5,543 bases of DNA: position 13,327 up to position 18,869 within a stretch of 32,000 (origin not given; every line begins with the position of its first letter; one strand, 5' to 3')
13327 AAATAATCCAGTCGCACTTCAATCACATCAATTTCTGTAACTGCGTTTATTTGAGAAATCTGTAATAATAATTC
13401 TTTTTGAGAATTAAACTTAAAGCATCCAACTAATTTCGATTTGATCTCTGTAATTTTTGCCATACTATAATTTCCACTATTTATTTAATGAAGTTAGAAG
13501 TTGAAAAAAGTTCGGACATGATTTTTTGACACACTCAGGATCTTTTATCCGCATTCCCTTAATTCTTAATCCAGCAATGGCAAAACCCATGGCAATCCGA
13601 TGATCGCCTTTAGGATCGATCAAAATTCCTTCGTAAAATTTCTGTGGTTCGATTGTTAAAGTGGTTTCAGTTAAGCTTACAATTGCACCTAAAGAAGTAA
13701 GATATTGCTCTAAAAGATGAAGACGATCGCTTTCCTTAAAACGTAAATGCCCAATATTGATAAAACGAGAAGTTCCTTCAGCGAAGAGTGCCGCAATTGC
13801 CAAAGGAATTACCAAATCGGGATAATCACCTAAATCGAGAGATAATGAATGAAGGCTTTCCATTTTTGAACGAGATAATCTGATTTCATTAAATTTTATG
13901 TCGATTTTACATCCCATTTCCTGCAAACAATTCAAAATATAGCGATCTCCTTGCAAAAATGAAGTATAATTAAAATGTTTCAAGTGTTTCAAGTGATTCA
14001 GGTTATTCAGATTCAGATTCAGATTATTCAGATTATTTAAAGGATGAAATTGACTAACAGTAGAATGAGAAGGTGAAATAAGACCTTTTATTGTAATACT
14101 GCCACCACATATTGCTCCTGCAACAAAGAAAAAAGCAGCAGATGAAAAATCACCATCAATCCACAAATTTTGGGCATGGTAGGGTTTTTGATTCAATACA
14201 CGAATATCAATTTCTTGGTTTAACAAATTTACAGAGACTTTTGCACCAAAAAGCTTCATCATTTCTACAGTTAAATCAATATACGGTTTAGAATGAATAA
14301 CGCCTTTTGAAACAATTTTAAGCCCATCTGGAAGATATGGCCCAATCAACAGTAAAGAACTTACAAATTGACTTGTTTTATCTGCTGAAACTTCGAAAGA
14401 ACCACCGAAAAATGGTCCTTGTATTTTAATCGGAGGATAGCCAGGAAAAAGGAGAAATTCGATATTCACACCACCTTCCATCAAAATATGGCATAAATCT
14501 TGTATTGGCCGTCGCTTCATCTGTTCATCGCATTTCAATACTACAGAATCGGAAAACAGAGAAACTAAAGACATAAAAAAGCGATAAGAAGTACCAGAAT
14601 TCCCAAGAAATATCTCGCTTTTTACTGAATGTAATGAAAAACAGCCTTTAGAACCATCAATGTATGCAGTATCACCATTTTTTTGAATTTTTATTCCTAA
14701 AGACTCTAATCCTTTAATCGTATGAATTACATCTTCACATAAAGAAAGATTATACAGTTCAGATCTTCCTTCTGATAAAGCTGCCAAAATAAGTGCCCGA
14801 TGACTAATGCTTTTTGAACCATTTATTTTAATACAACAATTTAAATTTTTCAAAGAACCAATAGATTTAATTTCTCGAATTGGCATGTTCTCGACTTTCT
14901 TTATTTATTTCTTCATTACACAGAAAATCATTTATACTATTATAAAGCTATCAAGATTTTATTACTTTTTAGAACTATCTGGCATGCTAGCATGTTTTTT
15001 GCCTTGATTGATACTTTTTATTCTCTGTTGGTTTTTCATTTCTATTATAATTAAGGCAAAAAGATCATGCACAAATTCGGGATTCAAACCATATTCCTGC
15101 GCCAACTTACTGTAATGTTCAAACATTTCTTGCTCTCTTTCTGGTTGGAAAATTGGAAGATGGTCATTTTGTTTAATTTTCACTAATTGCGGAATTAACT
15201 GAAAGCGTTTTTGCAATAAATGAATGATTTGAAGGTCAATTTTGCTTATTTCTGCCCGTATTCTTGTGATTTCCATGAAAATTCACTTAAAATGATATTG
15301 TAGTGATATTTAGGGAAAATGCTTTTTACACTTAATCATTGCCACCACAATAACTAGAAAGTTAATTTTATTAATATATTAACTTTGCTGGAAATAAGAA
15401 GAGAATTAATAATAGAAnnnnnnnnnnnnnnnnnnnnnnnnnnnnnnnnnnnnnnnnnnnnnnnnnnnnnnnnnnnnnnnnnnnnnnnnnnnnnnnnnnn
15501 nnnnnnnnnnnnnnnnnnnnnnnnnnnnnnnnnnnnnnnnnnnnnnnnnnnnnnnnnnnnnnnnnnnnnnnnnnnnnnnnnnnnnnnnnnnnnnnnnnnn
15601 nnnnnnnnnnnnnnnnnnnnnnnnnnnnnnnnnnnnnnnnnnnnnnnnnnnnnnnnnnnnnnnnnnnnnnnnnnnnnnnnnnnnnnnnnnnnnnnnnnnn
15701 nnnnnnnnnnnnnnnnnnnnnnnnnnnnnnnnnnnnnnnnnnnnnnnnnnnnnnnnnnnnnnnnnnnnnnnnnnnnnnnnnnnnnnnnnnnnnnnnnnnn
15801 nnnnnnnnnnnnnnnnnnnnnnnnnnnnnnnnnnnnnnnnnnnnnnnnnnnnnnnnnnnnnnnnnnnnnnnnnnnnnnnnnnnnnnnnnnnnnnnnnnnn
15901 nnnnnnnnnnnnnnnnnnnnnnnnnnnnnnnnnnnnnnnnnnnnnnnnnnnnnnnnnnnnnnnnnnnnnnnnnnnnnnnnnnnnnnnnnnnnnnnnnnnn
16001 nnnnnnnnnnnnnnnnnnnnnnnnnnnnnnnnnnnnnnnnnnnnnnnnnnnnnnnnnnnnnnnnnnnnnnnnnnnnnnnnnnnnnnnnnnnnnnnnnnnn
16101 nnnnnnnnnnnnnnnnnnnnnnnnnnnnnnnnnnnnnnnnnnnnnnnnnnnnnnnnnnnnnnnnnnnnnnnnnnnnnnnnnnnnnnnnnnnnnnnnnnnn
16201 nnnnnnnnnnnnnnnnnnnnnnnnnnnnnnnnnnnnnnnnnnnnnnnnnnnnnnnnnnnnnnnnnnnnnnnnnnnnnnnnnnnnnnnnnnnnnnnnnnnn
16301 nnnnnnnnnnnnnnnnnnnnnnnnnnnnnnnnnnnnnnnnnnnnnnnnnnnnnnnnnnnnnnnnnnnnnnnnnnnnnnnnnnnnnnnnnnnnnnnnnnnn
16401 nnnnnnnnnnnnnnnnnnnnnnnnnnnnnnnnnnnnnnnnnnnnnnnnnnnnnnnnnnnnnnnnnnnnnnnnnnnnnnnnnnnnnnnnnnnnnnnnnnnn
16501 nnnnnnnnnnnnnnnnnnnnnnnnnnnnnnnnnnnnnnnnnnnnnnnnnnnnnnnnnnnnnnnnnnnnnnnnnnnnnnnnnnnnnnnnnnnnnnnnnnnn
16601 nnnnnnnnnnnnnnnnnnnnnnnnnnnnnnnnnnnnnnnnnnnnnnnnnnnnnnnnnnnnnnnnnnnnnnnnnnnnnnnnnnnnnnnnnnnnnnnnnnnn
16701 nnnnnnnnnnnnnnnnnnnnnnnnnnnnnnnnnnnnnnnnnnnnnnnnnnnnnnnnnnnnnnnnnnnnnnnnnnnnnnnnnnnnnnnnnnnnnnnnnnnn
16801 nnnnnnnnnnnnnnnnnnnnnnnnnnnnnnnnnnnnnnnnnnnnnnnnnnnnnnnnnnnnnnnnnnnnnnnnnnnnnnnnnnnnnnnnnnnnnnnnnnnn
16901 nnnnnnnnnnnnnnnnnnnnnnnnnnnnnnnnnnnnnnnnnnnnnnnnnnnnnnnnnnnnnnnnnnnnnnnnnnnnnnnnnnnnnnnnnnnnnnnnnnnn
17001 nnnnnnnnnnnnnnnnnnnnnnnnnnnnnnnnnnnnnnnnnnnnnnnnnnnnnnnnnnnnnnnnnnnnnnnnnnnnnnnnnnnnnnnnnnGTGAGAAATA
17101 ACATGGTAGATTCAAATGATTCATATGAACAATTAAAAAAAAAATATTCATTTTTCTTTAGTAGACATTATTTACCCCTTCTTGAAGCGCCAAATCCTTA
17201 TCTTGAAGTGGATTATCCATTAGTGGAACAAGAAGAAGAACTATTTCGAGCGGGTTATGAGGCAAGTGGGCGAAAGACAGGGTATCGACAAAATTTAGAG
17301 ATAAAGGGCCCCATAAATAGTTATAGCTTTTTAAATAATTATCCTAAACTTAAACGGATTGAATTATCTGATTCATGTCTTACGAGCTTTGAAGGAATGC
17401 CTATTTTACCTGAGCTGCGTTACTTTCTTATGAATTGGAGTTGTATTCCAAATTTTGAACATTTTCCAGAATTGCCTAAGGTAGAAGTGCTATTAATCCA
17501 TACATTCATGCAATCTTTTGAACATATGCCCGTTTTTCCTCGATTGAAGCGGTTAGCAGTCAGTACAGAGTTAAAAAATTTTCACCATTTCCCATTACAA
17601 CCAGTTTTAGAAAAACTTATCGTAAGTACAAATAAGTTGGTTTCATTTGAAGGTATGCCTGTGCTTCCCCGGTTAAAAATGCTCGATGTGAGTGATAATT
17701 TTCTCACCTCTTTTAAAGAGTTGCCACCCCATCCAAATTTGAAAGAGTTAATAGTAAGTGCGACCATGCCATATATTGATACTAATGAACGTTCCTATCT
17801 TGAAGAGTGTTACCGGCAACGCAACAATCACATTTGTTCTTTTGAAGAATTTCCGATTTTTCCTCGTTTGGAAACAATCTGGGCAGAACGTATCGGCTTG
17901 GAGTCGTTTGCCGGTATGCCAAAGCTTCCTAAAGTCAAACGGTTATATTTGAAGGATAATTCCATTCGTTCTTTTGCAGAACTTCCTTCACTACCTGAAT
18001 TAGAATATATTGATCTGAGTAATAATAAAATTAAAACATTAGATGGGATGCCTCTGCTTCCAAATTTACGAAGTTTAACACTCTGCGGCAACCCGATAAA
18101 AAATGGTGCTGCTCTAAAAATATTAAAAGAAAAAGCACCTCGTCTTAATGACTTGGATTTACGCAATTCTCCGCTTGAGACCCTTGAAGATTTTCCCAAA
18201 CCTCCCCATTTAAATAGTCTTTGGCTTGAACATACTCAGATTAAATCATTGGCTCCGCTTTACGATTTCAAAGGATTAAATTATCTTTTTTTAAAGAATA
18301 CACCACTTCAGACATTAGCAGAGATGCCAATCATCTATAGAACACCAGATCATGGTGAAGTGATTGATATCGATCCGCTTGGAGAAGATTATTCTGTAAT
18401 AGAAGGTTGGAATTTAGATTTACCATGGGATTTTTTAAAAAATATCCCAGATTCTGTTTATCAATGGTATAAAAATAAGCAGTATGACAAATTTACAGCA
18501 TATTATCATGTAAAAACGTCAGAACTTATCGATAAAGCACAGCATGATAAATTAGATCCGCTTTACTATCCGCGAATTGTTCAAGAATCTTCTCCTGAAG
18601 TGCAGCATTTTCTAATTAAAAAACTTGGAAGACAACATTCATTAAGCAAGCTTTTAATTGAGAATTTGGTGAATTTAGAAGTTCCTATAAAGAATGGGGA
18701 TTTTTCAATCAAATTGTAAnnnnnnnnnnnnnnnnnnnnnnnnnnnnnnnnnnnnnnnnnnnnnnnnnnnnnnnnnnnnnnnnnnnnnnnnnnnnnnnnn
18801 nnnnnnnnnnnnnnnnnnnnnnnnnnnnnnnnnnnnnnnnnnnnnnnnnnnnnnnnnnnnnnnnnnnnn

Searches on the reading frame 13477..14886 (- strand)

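Call 20: search_protein_families(library=pfam, proteins=[window:13477-14886:-], max_evalue=0.01)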
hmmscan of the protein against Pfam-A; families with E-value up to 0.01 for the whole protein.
window:13477-14886:- (469 aa): 1 family
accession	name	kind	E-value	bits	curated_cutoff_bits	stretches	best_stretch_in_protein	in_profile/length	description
PF00275.25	EPSP_synthase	-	6.8e-88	295.6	22.8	2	13-270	5-259/417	EPSP synthase (3-phosphoshikimate 1-carboxyvinyltransferase)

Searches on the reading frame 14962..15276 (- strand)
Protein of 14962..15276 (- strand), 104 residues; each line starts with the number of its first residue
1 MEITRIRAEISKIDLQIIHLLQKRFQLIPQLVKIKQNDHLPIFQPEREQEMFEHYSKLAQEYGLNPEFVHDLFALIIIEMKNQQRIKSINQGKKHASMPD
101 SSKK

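Call 20: search_protein_families(library=pfam, proteins=[window:14962-15276:-], max_evalue=0.01)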
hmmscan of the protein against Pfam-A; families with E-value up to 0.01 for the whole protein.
window:14962-15276:- (104 aa): 1 family
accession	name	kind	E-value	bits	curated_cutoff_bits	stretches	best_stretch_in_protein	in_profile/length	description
PF01817.26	CM_2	-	5e-23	81.6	27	1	6-84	1-79/80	Chorismate mutase type II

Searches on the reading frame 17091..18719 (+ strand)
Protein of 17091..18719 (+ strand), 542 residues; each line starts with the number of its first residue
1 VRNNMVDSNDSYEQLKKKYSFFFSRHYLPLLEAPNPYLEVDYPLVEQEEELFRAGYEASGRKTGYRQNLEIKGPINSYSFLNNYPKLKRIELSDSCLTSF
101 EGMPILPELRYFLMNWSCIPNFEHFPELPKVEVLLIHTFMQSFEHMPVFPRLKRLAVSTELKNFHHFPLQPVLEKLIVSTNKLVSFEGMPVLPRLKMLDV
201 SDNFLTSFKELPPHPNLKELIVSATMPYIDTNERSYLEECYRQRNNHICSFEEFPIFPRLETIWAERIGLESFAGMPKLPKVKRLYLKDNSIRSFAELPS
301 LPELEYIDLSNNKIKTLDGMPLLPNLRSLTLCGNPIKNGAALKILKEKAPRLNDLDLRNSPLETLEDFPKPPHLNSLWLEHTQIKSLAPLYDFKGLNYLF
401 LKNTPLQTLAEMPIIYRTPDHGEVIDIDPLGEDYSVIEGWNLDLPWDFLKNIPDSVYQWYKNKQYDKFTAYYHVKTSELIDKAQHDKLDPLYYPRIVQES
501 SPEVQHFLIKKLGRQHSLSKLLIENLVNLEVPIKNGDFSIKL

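Call 20: search_protein_families(library=pfam, proteins=[window:17091-18719:+], max_evalue=0.01)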
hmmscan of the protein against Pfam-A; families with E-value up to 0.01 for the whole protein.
window:17091-18719:+ (542 aa): 7 families
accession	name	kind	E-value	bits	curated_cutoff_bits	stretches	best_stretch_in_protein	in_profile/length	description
PF12799.13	LRR_4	-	5e-27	93.7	27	4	280-319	1-41/44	Leucine Rich repeats (2 copies)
PF13855.12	LRR_8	-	3.5e-17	62.4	27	1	280-336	1-61/61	Leucine rich repeat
PF14580.12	LRR_9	-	4.6e-14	52.8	30.5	1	303-368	43-106/175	Leucine-rich repeat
PF24048.1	LRR_NXF1-5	-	2.8e-08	33.9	30.5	1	340-406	44-116/142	NXF1/2/3/5 leucine-rich repeat domain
PF23952.1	LRR_EndoS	-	1.9e-07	31.8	27.9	0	283-368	26-100/116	Endo-beta-N-acetylglucosaminidase EndoS LRR domain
PF00560.39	LRR_1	-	3.5e-05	23.5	20.6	0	304-316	2-14/23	Leucine Rich Repeat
PF23211.1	LRR_LRWD1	-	0.0022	18.2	28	0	350-410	42-102/190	Leucine-rich repeat and WD repeat-containing protein 1, LRR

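Call 45: search_protein_families(library=phrogs, proteins=[window:17091-18719:+], max_evalue=1)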
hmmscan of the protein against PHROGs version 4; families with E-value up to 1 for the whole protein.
window:17091-18719:+ (542 aa): 4 families
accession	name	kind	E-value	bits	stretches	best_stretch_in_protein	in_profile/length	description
phrog_6688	-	unknown function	1e-10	41.9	1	276-409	369-503/681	-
phrog_21719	-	unknown function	2.7e-08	33.7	2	140-214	119-188/554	-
phrog_7816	-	unknown function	0.0036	16.6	1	297-406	81-183/739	-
phrog_28373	-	unknown function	0.51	10.3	0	297-333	204-240/321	-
